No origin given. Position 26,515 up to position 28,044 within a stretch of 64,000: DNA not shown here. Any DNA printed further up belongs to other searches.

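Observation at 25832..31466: Tightly packed minus-strand string: DUF1549/1553, DUF1501, class III cyclase with nuclease-like N-domain, SAM methyltransferase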

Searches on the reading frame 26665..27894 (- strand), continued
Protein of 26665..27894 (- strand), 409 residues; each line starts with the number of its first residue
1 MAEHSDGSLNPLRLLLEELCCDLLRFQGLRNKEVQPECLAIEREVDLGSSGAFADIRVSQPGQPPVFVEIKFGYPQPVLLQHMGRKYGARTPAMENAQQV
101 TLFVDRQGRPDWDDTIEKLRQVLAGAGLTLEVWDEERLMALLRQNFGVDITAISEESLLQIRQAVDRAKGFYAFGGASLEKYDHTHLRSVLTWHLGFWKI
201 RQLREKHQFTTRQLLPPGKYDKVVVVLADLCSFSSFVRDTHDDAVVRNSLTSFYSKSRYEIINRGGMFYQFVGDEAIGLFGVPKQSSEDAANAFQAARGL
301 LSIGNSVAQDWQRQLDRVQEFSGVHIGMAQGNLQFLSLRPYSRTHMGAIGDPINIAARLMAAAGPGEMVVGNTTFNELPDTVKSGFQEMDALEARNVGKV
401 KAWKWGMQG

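Call 19: find_related_loci(query=A2, collection=genome_contigs, flank=8000)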
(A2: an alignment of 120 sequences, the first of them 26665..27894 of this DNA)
Query A2 (409 aa) in genome_contigs; peptide patterns used: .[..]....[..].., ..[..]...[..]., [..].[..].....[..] (x = any residue, [..] = any of these).
166 stretches matched a pattern; 94 encode a relative of the query (tblastn E <= 1e-3); the best 80 are kept; 80 distinct loci.
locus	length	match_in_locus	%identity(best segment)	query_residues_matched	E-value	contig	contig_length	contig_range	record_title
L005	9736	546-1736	55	7-404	9e-146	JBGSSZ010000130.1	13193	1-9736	MAG: Limnoglobus sp. isolate JTS-AC394 k141_3628155, whole genome shotgun sequence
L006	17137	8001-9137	56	25-404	9e-143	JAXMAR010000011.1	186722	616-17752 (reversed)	MAG: Gemmataceae bacterium isolate STL-PLA15 C1.191.fa-11, whole genome shotgun sequence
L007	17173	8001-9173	53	12-404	7e-141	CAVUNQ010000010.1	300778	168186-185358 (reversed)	MAG: uncultured Planctomycetota bacterium isolate MFD02579.bin.2.36 genome assembly, contig: contig_19273, whole genome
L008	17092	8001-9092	55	41-405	5e-135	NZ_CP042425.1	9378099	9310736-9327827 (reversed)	Limnoglobus roseus strain PX52 chromosome, complete genome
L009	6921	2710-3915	49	2-404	5e-133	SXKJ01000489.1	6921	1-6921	MAG: Planctomyces sp. isolate F1-120-MAGs108 F1-120__c887129, whole genome shotgun sequence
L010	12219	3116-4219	54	41-409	1e-132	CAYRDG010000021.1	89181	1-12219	MAG TPA_asm: uncultured Frigoriglobus sp. isolate SRP263991_co5_149 genome assembly, contig: NODE_593_length_89181_cov_8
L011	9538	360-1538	49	5-404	2e-132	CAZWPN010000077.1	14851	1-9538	MAG TPA_asm: uncultured Victivallales bacterium isolate SRP272421_co4_76 genome assembly, contig: NODE_11061_length_1485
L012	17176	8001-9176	51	9-401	2e-132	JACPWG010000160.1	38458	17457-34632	MAG: Planctomycetota bacterium isolate NC_groundwater_805_Pr6_B-0.1um_69_24 kurt_kritikos_18_scaffold_475549, whole geno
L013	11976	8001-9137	51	25-404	9e-133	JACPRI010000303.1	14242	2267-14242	MAG: Verrucomicrobia bacterium isolate NC_groundwater_675_Ag_B-0.1um_59_41 B_1_S1_Biohub_coassembly_k141_3733799, whole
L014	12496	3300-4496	48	5-404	2e-132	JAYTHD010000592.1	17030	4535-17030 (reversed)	MAG: Verrucomicrobiota bacterium isolate GFS_2489 GFS_2489_591, whole genome shotgun sequence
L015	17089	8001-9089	55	41-404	2e-132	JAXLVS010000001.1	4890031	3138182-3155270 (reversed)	MAG: Anaerolineales bacterium isolate STL-CHL3 C1.302.fa-1, whole genome shotgun sequence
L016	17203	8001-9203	49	4-409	4e-132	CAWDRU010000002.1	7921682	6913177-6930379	MAG: Blastocatellia bacterium isolate MFD04935.bin.1.50 genome assembly, contig: contig_540, whole genome shotgun sequen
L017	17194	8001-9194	50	6-409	1e-131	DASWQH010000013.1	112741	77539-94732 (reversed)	MAG TPA_asm: Pyrinomonadaceae bacterium isolate SMAG_U3489 k141_27860, whole genome shotgun sequence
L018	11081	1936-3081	51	25-407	8e-132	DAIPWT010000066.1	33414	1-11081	MAG TPA_asm: Gemmataceae bacterium isolate CTOTU41487 NODE_915_length_33414_cov_11.099044, whole genome shotgun sequence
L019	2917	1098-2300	48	4-409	3e-136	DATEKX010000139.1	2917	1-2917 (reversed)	MAG TPA_asm: Blastocatellia bacterium isolate SMAG_U8901 k141_1448096, whole genome shotgun sequence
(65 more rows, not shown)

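Call 24: search_solved_structures(query=A2, max_evalue=0.01, show_alignments=2)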
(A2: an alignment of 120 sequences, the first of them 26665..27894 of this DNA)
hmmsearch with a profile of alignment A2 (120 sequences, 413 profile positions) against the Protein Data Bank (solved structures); distinct sequences matched with E-value up to 0.01: 23.
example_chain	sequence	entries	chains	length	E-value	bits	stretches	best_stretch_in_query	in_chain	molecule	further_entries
1wc0_A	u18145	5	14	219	9e-15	57.8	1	223-393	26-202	ADENYLATE CYCLASE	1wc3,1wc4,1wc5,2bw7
1wc1_A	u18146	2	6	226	1.3e-14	57.2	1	225-393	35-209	ADENYLATE CYCLASE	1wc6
2w01_A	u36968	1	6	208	2.4e-09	39.9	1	223-383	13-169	ADENYLATE CYCLASE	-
6fht_A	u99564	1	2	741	1.4e-08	37.4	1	216-383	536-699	Bacteriophytochrome,Adenylate cyclase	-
3r5g_A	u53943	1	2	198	3.4e-08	36.1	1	226-382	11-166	CyaB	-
5o5k_A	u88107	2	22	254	5.1e-08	35.5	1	209-407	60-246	Adenylate cyclase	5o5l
4p2f_A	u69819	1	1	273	1.2e-07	34.4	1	211-407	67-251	Adenylate cyclase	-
4p2m_A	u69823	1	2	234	1.4e-07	34.1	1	211-407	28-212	Adenylate cyclase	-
7yz9_A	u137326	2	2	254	1.5e-07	34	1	210-407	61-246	Adenylate cyclase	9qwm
4p2x_A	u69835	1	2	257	1.8e-07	33.7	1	211-407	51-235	Adenylate cyclase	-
1yk9_A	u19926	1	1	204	2.6e-07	33.2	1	219-407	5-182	Adenylate cyclase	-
7yzi_A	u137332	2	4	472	8.5e-07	31.5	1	210-407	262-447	Adenylate cyclase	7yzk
5x4t_A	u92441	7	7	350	1.4e-05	27.5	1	225-366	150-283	Photoactivated adenylyl cyclase | Family 3 adenylate cyclase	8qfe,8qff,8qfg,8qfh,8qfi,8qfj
9f1z_A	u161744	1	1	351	1.4e-05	27.5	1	225-366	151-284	Family 3 adenylate cyclase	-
5x4u_A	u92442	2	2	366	1.5e-05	27.4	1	225-366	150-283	Photoactivated adenylyl cyclase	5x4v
7r65_A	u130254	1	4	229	8.3e-05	25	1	223-383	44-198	Adenylate/guanylate cyclase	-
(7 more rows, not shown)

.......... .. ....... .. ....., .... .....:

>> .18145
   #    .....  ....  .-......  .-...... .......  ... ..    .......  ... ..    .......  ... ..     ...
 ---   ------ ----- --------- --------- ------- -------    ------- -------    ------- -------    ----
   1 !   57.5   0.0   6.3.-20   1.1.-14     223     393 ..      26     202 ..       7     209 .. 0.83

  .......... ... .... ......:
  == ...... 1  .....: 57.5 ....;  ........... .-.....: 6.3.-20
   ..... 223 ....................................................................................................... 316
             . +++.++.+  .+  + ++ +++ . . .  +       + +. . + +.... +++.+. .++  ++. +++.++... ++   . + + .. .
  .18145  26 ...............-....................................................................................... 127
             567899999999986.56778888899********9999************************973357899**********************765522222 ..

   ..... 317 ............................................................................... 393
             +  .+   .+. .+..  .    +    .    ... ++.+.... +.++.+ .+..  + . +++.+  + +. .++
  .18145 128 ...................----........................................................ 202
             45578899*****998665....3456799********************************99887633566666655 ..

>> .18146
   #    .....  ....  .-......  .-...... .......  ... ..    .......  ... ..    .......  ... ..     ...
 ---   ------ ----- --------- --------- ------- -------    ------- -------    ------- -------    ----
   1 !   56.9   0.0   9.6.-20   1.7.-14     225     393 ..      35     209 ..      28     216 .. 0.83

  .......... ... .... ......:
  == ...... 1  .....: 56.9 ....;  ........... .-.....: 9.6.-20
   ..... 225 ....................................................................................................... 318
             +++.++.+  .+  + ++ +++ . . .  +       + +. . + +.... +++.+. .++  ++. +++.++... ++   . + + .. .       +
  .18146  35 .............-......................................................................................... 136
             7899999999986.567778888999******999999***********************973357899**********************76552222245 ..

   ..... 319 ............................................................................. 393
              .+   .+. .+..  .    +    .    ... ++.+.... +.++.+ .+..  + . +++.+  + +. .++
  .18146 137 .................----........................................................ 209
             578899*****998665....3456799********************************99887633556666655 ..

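Call 25: predict_structure(alignment_id=A2)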
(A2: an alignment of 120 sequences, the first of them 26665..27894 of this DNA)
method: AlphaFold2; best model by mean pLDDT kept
length: 409 residues; sequences in the alignment: 120
mean_pLDDT: 92.3   pTM: 0.91
mean pLDDT of the five models: 92.3, 92.1, 91.6, 91.3, 91.0
residues with pLDDT >= 90: 341; 70-90: 56; 50-70: 5; < 50: 7
segments of 3 or more residues with pLDDT < 50: 1-5
pLDDT, mean of each block of 10 residues (from residue 1): 48 91 88 85 93 95 95 92 96 95 88 95 97 93 92 86 94 95 96 96 96 96 98 92 91 95 94 94 96 97 95 90 96 96 92 97 96 98 95 89 79
secondary structure, 60 per line:
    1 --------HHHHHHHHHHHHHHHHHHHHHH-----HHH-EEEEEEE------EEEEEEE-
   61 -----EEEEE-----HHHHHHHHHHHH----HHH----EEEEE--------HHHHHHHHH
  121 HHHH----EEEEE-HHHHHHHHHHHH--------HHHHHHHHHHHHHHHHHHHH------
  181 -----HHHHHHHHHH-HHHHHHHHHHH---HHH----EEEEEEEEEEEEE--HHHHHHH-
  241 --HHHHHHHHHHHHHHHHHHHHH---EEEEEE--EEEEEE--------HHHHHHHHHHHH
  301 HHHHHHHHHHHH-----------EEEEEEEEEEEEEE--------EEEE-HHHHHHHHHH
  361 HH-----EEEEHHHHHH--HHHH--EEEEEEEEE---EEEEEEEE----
elements in order: H9-30 E40-46 E53-59 E66-70 H76-87 E99-103 H112-124 E129-133 H135-146 H155-174 H186-195 H197-207 E218-230 H233-239 H243-263 E267-272 E275-280 H289-312 E324-337 E346-349 H351-362 E368-371 H372-377 H380-383 E386-394 E398-405

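Call 30: find_encoding_contigs(protein=P0001, flank=6000, max_places=3)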
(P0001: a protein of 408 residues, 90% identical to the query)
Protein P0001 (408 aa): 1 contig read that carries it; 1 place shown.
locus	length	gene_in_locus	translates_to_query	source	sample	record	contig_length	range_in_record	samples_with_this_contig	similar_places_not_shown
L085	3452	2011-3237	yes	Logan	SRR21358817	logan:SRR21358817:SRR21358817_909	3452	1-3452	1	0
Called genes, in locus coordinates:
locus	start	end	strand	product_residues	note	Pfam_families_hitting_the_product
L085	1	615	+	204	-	?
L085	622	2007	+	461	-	PF07394:DUF1501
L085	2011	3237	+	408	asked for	-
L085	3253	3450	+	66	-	?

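Call 31: find_encoding_contigs(protein=P0003, flank=6000, max_places=2)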
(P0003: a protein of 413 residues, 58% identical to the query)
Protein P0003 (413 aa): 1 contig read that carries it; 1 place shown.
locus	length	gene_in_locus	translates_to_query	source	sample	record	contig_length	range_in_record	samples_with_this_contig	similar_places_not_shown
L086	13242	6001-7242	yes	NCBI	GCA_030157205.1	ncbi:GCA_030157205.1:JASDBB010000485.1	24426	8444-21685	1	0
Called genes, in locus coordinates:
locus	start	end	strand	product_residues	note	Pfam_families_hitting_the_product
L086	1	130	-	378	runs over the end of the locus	PF10128:OpcA_G6PD_assem, PF20171:OpcA_G6PD_C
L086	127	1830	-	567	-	PF00479:G6PD_N, PF02781:G6PD_C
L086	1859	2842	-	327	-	PF02254:TrkA_N (weak), PF03446:NAD_binding_2, PF00393:6PGD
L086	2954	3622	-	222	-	PF06026:Rib_5-P_isom_A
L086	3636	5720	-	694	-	PF00456:Transketolase_N, PF02779:Transket_pyr, PF02780:Transketolase_C, PF22613:Transketolase_C_1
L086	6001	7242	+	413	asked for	PF00211:Guanylate_cyc (weak)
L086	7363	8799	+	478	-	PF00890:FAD_binding_2 (weak), PF01134:GIDA (faint), PF01262:AlaDh_PNT_C (faint), PF07992:Pyr_redox_2, PF12831:FAD_oxidored, PF13738:Pyr_redox_3, PF00070:Pyr_redox, PF02852:Pyr_redox_dim, +4 more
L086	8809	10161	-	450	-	PF00069:Pkinase, PF01636:APH (faint), PF07714:PK_Tyr_Ser-Thr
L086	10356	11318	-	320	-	PF01936:NYN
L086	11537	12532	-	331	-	PF00089:Trypsin, PF13365:Trypsin_2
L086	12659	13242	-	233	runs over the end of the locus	PF07813:LTXXQ (faint)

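Call 50: fold_search(model_id=the predicted structure, library=pdb)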
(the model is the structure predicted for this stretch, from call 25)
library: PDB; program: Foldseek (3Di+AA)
matches with E <= 10: 1222; with E <= 0.001: 184
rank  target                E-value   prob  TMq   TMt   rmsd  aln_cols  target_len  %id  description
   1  1wc1_B                4.9e-13  1.00  0.42  0.84   2.4       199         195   23  Soluble adenylyl cyclase CyaC from S. platensis in complex with Rp- ATPalphaS (released 2004-12-20)
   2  1wc1_A                5.5e-13  1.00  0.42  0.84   2.7       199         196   23  Soluble adenylyl cyclase CyaC from S. platensis in complex with Rp- ATPalphaS (released 2004-12-20)
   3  3r5g_B                1.1e-12  1.00  0.40  0.80   3.2       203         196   19  Crystal structure of the adenylyl cyclase CyaB from P. aeruginosa (released 2012-01-11)
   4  2bw7_B                1.2e-12  1.00  0.42  0.85   2.6       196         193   22  A novel mechanism for adenylyl cyclase inhibition from the crystal structure of its complex with catechol estrogen (released 2005-07-20)
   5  1wc3_B                1.2e-12  1.00  0.42  0.84   2.5       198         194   23  Soluble adenylyl cyclase CyaC from S. platensis in complex with alpha, beta-methylene-ATP and Strontium (released 2004-12-20)
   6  6fht_B                1.4e-12  1.00  0.40  0.23  11.3       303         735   17  Crystal structure of an artificial phytochrome regulated adenylate/guanylate cyclase in its dark adapted Pr form (released 2018-04-18)
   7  1wc1_C                1.4e-12  1.00  0.41  0.84   2.8       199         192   22  Soluble adenylyl cyclase CyaC from S. platensis in complex with Rp- ATPalphaS (released 2004-12-20)
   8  1wc5_A                3.8e-12  1.00  0.42  0.85   2.5       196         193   23  Soluble adenylyl cyclase CyaC from S. platensis in complex with alpha, beta-methylene-ATP in presence of bicarbonate (released 2004-12-20)
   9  1wc0_B                4.0e-12  1.00  0.42  0.83   2.8       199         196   24  Soluble adenylyl cyclase CyaC from S. platensis in complex with alpha, beta-methylene-ATP (released 2004-12-20)
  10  1wc4_A                6.0e-12  1.00  0.42  0.82   3.1       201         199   22  Soluble adenylyl cyclase CyaC from S. platensis in complex with alpha, beta-methylene-ATP and Europium (released 2004-12-20)
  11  3r5g_A                7.1e-12  1.00  0.41  0.82   2.9       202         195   18  Crystal structure of the adenylyl cyclase CyaB from P. aeruginosa (released 2012-01-11)
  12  1wc0_A                7.5e-12  1.00  0.42  0.82   2.8       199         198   24  Soluble adenylyl cyclase CyaC from S. platensis in complex with alpha, beta-methylene-ATP (released 2004-12-20)
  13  9bcs_A                8.5e-12  1.00  0.41  0.33  20.4       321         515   16  Intracellular domain of GC-A bound to ANP (released 2024-11-27)
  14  6sir_A                9.5e-12  1.00  0.37  0.79   4.4       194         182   20  Crystal structure of the guanylate cyclase domain of RhGC from Catenaria anguillulae in complex with GTP (released 2019-12-18)
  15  1wc4_B                1.0e-11  1.00  0.42  0.84   2.5       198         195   23  Soluble adenylyl cyclase CyaC from S. platensis in complex with alpha, beta-methylene-ATP and Europium (released 2004-12-20)
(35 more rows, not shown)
